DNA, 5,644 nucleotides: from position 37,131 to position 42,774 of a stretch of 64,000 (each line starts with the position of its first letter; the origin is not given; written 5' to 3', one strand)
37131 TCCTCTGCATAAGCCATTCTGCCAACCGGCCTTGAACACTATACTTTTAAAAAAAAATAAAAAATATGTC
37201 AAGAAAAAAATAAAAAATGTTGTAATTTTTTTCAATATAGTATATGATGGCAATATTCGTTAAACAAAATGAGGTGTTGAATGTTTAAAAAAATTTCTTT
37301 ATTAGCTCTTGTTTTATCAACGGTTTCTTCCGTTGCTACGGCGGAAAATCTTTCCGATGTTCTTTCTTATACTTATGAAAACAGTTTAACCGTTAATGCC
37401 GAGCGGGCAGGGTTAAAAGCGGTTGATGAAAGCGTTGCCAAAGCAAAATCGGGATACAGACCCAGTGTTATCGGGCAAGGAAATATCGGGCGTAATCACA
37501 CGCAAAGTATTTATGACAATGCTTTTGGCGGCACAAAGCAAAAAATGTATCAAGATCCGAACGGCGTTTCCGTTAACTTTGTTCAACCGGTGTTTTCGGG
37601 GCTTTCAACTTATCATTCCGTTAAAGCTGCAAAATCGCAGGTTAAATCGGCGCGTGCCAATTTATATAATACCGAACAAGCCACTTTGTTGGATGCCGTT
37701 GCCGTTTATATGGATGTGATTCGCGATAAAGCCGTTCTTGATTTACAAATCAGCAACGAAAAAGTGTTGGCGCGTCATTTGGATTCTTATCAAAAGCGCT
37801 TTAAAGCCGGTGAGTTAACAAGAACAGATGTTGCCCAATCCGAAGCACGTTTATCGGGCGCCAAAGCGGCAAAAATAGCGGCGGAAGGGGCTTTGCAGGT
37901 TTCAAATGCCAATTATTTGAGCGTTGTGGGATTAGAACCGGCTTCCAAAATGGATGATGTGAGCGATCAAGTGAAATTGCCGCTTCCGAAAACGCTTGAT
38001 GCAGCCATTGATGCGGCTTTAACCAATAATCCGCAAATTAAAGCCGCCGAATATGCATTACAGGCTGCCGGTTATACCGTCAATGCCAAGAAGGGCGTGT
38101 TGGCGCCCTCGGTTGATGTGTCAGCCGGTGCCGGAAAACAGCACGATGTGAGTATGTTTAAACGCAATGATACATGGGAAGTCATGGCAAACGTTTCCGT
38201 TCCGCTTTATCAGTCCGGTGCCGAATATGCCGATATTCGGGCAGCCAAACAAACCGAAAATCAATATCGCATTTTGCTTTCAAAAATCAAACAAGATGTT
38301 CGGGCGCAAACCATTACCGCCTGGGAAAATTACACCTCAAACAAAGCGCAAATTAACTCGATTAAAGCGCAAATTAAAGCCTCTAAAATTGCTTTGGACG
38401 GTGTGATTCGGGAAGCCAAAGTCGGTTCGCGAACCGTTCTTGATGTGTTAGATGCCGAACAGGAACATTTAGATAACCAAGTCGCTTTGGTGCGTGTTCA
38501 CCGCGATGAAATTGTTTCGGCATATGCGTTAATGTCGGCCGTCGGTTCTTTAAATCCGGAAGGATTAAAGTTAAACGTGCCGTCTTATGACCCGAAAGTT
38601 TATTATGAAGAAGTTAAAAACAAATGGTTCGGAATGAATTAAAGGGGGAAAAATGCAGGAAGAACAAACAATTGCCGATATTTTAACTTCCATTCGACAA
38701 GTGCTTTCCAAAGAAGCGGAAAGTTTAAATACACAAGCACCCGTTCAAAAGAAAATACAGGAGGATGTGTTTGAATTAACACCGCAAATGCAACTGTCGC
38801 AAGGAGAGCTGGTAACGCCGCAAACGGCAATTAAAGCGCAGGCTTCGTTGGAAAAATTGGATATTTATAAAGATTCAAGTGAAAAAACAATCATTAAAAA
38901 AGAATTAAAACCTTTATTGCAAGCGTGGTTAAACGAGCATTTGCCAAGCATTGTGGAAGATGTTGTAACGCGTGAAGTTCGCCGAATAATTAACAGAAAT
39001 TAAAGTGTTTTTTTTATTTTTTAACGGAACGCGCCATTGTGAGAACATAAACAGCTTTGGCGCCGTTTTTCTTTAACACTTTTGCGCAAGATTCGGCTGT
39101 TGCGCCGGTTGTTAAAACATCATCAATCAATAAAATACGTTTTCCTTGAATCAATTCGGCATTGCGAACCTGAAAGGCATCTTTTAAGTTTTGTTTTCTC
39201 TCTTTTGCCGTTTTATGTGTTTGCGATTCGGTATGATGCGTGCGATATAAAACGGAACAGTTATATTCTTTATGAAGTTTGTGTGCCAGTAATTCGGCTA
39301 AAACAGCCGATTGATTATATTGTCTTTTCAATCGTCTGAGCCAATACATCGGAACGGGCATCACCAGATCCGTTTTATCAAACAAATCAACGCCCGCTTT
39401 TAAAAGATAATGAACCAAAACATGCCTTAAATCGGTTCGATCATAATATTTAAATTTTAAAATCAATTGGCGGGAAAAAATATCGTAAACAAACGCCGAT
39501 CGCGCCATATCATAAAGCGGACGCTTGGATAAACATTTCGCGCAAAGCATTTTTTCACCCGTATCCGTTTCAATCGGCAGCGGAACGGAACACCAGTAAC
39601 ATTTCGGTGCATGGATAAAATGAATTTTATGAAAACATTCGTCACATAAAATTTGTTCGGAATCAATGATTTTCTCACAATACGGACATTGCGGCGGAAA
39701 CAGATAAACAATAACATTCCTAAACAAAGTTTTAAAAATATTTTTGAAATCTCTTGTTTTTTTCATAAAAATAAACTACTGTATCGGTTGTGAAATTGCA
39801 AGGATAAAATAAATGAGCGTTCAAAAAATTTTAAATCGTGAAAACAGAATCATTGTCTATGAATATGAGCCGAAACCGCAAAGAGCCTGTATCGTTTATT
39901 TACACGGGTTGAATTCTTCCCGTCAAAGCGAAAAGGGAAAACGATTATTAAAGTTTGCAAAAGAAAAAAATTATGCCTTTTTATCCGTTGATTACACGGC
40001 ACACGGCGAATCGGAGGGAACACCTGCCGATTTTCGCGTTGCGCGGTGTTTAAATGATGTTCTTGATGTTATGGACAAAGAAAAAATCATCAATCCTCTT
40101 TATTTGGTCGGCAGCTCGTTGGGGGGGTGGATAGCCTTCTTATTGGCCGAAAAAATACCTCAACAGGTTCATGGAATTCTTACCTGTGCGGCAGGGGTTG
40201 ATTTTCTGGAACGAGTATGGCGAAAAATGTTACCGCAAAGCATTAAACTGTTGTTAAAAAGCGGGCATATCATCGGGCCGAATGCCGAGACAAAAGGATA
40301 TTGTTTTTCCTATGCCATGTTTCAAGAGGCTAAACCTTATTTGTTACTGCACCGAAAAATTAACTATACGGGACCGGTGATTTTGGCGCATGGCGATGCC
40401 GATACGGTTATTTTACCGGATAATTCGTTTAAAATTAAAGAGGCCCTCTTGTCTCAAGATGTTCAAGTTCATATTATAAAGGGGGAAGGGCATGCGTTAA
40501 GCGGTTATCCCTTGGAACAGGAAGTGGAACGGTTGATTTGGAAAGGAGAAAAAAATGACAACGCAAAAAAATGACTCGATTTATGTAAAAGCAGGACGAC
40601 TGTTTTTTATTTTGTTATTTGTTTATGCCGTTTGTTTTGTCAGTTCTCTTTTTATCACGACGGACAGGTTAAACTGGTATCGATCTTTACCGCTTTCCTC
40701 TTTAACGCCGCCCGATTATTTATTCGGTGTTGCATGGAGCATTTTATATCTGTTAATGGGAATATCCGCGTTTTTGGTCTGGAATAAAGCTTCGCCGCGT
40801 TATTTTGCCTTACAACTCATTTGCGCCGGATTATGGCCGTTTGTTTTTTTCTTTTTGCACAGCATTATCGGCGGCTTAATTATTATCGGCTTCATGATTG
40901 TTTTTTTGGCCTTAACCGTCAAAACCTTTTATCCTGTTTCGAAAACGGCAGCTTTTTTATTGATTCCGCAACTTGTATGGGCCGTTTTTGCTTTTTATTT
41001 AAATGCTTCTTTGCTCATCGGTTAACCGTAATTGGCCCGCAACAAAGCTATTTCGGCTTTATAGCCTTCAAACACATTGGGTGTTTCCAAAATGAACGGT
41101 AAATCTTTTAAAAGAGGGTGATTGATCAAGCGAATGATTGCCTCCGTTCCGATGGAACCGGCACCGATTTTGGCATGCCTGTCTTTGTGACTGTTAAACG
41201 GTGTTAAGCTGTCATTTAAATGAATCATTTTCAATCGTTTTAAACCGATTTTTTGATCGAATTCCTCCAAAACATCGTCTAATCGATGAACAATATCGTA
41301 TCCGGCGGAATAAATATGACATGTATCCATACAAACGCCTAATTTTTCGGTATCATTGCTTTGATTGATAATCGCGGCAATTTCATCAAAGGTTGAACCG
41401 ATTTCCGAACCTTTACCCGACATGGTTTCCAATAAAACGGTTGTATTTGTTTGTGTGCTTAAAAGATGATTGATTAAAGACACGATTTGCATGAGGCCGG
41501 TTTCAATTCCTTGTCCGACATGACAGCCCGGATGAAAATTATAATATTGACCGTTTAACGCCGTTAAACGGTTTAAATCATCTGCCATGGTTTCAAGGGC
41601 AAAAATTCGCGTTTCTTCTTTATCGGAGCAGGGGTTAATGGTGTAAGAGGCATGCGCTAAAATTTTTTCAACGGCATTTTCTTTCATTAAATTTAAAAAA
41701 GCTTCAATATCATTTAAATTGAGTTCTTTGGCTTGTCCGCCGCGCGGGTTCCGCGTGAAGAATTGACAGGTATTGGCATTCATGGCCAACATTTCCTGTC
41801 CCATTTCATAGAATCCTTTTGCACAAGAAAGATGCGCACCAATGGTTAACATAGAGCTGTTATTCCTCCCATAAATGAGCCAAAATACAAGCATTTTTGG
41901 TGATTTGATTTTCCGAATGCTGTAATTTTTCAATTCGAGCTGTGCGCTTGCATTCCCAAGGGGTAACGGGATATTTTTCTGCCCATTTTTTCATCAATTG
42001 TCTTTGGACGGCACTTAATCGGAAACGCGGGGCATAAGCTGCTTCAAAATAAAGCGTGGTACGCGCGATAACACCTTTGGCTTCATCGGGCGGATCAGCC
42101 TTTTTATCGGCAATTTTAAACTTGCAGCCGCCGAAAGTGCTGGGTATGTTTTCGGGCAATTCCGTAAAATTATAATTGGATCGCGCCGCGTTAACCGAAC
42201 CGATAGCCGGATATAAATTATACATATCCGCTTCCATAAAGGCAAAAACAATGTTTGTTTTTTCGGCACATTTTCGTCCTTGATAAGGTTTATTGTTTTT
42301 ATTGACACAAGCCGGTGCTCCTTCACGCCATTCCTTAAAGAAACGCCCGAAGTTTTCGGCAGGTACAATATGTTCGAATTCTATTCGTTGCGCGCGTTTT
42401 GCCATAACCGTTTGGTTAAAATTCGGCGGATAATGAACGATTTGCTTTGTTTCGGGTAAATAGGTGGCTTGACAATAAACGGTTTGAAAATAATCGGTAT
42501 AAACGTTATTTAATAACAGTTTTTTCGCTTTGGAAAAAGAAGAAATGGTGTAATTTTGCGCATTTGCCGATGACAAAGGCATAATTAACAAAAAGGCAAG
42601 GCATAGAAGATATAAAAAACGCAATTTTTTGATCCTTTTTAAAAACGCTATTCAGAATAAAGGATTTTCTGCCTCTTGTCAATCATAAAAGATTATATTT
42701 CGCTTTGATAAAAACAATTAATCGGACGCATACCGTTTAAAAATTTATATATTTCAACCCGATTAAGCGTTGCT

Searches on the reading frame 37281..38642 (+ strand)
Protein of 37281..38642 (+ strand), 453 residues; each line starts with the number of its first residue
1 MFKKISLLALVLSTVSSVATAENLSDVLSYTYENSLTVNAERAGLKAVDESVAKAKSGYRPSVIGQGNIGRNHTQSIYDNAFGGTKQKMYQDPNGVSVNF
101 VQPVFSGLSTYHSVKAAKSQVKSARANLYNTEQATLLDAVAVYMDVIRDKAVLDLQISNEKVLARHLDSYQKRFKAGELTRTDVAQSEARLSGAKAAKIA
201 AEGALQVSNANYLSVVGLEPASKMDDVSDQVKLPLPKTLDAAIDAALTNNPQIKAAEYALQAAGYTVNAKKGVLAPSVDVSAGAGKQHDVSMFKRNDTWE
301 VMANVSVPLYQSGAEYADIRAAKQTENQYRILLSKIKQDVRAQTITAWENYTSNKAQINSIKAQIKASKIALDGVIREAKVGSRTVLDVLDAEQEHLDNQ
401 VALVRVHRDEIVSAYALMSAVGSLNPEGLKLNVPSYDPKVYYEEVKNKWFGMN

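Call 40: search_protein_families(library=pfam, proteins=[window:37281-38642:+], max_evalue=0.00001)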
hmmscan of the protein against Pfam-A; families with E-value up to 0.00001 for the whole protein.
window:37281-38642:+ (453 aa): 1 family
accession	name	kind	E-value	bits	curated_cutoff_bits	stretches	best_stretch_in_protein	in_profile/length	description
PF02321.23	OEP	-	2.2e-57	194.3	22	2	239-422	1-187/187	Outer membrane efflux protein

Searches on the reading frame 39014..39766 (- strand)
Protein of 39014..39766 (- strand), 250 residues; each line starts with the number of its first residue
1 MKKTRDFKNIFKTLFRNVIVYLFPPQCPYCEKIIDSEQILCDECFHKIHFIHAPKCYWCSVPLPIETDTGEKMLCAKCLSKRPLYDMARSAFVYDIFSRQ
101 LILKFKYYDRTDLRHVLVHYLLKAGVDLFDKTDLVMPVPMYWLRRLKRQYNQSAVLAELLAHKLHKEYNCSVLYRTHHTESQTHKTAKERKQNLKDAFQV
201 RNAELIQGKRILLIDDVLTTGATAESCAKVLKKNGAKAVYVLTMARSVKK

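Call 40: search_protein_families(library=pfam, proteins=[window:39014-39766:-], max_evalue=0.00001)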
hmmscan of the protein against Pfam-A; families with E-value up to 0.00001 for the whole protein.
window:39014-39766:- (250 aa): 2 families
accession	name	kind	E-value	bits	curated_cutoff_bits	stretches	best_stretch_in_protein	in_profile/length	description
PF18912.6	DZR_2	-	1.6e-12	47.5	27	1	21-79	4-56/56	Double zinc ribbon domain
PF00156.33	Pribosyltran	-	3.9e-08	33.2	26.3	1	153-242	40-121/158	Phosphoribosyl transferase domain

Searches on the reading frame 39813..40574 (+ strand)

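Call 40: search_protein_families(library=pfam, proteins=[window:39813-40574:+], max_evalue=0.00001)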
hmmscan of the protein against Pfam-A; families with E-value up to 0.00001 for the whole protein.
window:39813-40574:+ (253 aa): 5 families
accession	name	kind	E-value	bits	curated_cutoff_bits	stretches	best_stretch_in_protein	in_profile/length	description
PF12146.15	Hydrolase_4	-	2.3e-18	66.8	27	1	22-148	2-127/239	Serine aminopeptidase, S33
PF00561.26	Abhydrolase_1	-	1.7e-12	48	25.8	1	27-138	3-118/245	alpha/beta hydrolase fold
PF12697.13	Abhydrolase_6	-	2.3e-10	41.9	26.3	1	27-230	1-207/217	Alpha/beta hydrolase family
PF05728.18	UPF0227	-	4.5e-07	30.4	21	1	27-117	2-82/187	Uncharacterised protein family (UPF0227)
PF00326.27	Peptidase_S9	-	1.7e-06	28.1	22.6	1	94-230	64-190/213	Prolyl oligopeptidase family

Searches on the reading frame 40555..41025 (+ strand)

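Call 40: search_protein_families(library=pfam, proteins=[window:40555-41025:+], max_evalue=0.00001)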
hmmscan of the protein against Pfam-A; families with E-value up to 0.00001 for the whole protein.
window:40555-41025:+ (156 aa): 1 family
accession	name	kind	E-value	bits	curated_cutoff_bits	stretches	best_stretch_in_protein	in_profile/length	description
PF03073.20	TspO_MBR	-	1.1e-31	110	24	1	21-153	3-143/145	TspO/MBR family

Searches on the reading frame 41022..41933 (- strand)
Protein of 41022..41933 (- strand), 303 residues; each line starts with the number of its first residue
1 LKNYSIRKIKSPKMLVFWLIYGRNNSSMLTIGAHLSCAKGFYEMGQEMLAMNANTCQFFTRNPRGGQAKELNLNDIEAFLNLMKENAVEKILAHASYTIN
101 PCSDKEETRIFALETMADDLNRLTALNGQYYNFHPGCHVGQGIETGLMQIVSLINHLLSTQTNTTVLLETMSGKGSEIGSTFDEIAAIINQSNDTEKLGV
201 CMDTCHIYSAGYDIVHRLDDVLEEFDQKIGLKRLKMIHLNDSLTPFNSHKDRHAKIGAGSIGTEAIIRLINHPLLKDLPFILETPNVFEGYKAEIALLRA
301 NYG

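Call 41: search_protein_families(library=pfam, proteins=[window:41022-41933:-], max_evalue=0.00001)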
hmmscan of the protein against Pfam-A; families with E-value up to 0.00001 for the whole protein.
window:41022-41933:- (303 aa): 1 family
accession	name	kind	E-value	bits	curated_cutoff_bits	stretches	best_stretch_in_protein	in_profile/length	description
PF01261.30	AP_endonuc_2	-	1.2e-46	159.9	31.1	1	50-300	6-248/249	Xylose isomerase-like TIM barrel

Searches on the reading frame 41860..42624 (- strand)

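Call 41: search_protein_families(library=pfam, proteins=[window:41860-42624:-], max_evalue=0.00001)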
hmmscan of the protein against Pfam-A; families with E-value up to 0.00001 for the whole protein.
window:41860-42624:- (254 aa): 1 family
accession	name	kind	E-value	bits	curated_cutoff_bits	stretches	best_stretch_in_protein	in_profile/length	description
PF04231.19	Endonuclease_1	-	4.7e-25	89.2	25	1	57-241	51-230/235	Endonuclease I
